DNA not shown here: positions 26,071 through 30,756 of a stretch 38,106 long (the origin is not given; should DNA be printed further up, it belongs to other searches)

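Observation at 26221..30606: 1461-aa surface protein combining a PLC / P1-nuclease zinc domain, two lamin-tail domains and a tandemly duplicated unknown module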

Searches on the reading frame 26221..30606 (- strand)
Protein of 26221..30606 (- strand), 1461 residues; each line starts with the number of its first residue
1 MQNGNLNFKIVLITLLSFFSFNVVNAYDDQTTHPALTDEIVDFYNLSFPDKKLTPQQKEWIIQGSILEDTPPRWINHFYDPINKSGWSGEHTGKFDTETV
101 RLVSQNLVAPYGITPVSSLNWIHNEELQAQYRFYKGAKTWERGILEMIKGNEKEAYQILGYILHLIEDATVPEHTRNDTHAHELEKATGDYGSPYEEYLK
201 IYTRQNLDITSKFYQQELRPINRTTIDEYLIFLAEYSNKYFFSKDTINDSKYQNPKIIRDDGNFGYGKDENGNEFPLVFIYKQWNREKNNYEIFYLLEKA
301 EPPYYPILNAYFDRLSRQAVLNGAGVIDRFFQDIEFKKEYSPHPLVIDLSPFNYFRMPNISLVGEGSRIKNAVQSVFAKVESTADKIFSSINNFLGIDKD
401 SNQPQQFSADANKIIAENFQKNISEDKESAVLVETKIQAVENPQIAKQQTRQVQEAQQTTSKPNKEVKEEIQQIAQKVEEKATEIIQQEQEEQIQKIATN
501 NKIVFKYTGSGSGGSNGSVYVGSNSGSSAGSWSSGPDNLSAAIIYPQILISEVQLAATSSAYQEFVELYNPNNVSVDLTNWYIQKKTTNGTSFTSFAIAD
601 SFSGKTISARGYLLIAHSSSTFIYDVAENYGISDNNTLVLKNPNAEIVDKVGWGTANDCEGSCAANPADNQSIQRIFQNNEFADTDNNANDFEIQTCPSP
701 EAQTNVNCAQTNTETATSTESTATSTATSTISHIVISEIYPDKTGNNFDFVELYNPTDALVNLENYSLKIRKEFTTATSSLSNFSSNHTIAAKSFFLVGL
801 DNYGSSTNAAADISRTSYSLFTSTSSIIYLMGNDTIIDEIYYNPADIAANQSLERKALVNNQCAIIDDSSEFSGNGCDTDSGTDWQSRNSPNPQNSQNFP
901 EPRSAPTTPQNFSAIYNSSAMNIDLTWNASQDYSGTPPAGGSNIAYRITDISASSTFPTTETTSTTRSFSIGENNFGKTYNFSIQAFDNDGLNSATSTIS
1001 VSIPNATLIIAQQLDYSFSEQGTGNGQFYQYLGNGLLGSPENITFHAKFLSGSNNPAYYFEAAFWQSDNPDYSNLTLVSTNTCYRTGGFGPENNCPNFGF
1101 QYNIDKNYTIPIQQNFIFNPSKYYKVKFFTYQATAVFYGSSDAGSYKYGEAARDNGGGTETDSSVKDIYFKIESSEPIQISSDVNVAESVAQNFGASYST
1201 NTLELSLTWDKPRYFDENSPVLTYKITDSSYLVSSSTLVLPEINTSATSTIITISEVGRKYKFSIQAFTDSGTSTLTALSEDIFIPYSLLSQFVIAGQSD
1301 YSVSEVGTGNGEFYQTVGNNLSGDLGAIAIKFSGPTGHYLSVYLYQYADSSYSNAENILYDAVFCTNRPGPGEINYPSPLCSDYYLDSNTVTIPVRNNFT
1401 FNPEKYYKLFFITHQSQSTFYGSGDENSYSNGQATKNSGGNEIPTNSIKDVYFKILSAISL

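Call 3: search_protein_families(library=pfam, proteins=[window:26221-30606:-], max_evalue=1)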
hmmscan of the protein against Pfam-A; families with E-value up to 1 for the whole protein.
window:26221-30606:- (1461 aa): 3 families
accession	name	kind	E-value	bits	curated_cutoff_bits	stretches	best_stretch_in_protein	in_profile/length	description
PF00932.25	LTD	-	1.2e-27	96.9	34.3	2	546-654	6-108/109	Lamin Tail Domain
PF00041.27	fn3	-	1e-08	35.7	25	2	1193-1276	5-77/84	Fibronectin type III domain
PF00882.24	Zn_dep_PLPC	-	4.2e-06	27.2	26.8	1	33-181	2-98/167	Zinc dependent phospholipase C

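Call 4: search_protein_families(library=ncbifam, proteins=[window:26221-30606:-], max_evalue=1)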
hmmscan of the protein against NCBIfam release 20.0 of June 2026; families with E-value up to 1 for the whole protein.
window:26221-30606:- (1461 aa): 0 families

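Call 6: search_solved_structures(query=window:26221-30606:-, max_evalue=10, show_alignments=3)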
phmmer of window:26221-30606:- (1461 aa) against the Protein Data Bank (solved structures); distinct sequences matched with E-value up to 10: 12.
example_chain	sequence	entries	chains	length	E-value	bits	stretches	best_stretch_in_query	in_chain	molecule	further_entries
1wf5_A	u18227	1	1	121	0.00097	20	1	1203-1288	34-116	sidekick 2 protein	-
1bj8_A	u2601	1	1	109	0.02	15.6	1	905-992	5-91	GP130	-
1pvh_A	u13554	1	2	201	0.035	14.8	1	900-992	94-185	Interleukin-6 receptor beta chain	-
8upa_B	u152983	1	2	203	0.036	14.8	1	900-992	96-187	Interleukin-6 receptor subunit beta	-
1bqu_A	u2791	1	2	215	0.041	14.6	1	900-992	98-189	PROTEIN (GP130)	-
1p9m_A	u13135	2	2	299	0.08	13.6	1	900-992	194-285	Interleukin-6 receptor beta chain | Interleukin-6 receptor subunit beta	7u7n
1i1r_A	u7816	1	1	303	0.08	13.6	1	900-992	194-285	INTERLEUKIN-6 RECEPTOR BETA CHAIN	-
8dps_A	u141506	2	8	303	0.08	13.6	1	900-992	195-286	Interleukin-6 receptor subunit beta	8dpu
2l6h_A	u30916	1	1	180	1.2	9.7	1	456-541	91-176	Focal adhesion kinase 1, linker, Paxillin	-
4mvd_B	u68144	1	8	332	3.5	8.2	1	448-494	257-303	Choline-phosphate cytidylyltransferase A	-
9dbd_A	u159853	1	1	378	7.3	7.1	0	482-544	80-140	Tet4 Variant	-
8ek4_A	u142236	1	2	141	7.7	7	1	432-500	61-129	Ice-binding protein TIP-99a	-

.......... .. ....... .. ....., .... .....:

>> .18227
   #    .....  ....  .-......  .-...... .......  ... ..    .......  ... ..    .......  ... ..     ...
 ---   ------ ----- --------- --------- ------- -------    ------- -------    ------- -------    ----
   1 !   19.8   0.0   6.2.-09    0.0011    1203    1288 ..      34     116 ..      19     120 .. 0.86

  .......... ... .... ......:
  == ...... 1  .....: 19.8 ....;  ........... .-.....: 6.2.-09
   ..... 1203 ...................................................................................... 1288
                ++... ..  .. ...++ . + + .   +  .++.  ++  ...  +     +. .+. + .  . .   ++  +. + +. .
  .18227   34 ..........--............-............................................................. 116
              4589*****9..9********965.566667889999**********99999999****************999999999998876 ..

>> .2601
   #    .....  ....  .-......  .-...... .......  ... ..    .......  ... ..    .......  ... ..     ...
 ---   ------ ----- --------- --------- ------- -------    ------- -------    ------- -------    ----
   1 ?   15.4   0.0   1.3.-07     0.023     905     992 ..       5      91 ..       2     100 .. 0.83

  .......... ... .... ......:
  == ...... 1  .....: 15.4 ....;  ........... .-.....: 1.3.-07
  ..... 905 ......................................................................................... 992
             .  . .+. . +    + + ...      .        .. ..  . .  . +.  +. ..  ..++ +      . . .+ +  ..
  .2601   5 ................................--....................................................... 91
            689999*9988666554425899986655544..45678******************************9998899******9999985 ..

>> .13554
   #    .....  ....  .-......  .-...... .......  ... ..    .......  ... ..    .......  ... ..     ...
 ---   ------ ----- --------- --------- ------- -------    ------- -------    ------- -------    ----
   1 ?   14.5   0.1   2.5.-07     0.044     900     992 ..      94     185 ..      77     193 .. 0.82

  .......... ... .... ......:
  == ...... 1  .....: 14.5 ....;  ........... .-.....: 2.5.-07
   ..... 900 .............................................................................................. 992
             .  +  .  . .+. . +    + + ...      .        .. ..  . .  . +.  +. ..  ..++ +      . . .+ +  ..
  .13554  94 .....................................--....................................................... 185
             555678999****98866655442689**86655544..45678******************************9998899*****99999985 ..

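Call 36: find_encoding_contigs(protein=window:26224-30606:-, flank=3000, max_places=3)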
Protein window:26224-30606:- (1461 aa): 8 contigs read that carry it; 3 places shown.
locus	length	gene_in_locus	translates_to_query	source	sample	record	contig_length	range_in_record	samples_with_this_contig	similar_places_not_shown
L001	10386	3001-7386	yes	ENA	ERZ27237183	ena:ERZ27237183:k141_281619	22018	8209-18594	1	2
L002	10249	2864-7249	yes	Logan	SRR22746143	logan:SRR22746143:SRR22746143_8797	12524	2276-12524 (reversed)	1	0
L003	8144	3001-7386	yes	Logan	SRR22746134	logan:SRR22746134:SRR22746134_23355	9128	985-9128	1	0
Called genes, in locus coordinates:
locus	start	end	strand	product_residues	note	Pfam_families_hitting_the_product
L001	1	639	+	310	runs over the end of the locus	PF00070:Pyr_redox (faint), PF00890:FAD_binding_2 (faint), PF01134:GIDA (faint), PF03486:HI0933_like (faint), PF07992:Pyr_redox_2, PF12831:FAD_oxidored (weak), PF13738:Pyr_redox_3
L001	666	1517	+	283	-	PF00932:LTD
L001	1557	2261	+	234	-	PF01797:Y1_Tnp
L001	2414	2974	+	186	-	PF09976:TPR_21 (weak)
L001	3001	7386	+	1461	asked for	PF00882:Zn_dep_PLPC (weak), PF00932:LTD, PF00041:fn3 (faint)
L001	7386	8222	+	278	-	PF00398:RrnaAD, PF01135:PCMT (weak), PF02390:Methyltransf_4 (weak)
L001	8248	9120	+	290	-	-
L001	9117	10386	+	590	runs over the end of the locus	-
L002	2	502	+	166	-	?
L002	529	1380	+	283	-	PF00932:LTD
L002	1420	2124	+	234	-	PF01797:Y1_Tnp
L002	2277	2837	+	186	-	PF09976:TPR_21 (weak)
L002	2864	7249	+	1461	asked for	PF00882:Zn_dep_PLPC (weak), PF00932:LTD, PF00041:fn3 (faint)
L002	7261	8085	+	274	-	PF00398:RrnaAD, PF01135:PCMT (weak), PF02390:Methyltransf_4 (weak)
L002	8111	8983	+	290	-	-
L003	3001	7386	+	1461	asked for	PF00882:Zn_dep_PLPC (weak), PF00932:LTD, PF00041:fn3 (faint)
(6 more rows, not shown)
